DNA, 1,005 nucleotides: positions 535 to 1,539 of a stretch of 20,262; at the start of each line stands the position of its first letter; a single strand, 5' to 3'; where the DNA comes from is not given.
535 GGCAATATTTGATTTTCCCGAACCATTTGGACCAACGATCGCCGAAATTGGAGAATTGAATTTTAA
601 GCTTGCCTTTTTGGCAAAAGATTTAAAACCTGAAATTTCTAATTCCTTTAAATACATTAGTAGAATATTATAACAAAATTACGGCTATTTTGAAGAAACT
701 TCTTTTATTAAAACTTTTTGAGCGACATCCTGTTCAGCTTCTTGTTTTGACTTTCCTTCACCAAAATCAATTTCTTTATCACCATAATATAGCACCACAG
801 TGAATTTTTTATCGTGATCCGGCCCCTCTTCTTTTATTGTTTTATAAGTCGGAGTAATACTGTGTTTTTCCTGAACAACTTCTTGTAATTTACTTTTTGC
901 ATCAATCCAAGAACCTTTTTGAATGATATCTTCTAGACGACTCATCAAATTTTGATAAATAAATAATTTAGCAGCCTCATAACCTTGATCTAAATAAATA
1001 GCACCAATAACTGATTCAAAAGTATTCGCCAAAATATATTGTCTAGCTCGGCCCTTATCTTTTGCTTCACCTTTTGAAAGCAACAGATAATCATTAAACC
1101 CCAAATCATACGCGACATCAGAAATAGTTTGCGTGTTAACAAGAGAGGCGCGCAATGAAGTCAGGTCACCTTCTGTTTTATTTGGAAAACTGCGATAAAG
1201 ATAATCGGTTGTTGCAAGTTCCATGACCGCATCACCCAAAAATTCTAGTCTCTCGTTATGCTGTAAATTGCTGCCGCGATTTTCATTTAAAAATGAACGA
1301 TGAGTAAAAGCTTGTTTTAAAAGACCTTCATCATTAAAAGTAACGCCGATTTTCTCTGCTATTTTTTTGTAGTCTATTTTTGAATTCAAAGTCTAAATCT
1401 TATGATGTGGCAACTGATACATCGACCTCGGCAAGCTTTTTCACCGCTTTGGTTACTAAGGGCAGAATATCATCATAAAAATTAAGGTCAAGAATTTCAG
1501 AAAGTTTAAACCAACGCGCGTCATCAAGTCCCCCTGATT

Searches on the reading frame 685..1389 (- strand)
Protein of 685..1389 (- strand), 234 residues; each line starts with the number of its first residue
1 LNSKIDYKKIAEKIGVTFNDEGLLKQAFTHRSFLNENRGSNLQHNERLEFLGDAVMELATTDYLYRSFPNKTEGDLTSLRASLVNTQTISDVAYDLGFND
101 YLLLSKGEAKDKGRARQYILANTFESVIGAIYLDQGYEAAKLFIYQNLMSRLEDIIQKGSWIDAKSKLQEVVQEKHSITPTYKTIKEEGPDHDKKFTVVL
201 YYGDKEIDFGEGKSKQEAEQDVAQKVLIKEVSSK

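Call 13: search_protein_families(library=pfam, proteins=[window:685-1389:-], max_evalue=0.001)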
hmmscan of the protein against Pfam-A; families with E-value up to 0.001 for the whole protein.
window:685-1389:- (234 aa): 4 families
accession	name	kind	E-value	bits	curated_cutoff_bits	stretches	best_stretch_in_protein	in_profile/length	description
PF14622.11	Ribonucleas_3_3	-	1.8e-40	138.5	35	1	20-151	1-127/128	Ribonuclease-III-like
PF00636.31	Ribonuclease_3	-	3.7e-27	95.5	27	1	46-136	1-102/102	Ribonuclease III domain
PF00035.32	dsrm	-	3.3e-16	60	23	1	164-227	1-63/66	Double-stranded RNA binding motif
PF22935.1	RM44_endonuclase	-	2e-11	44.6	27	1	14-131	13-139/139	Large ribosomal subunit protein mL44, endonuclease domain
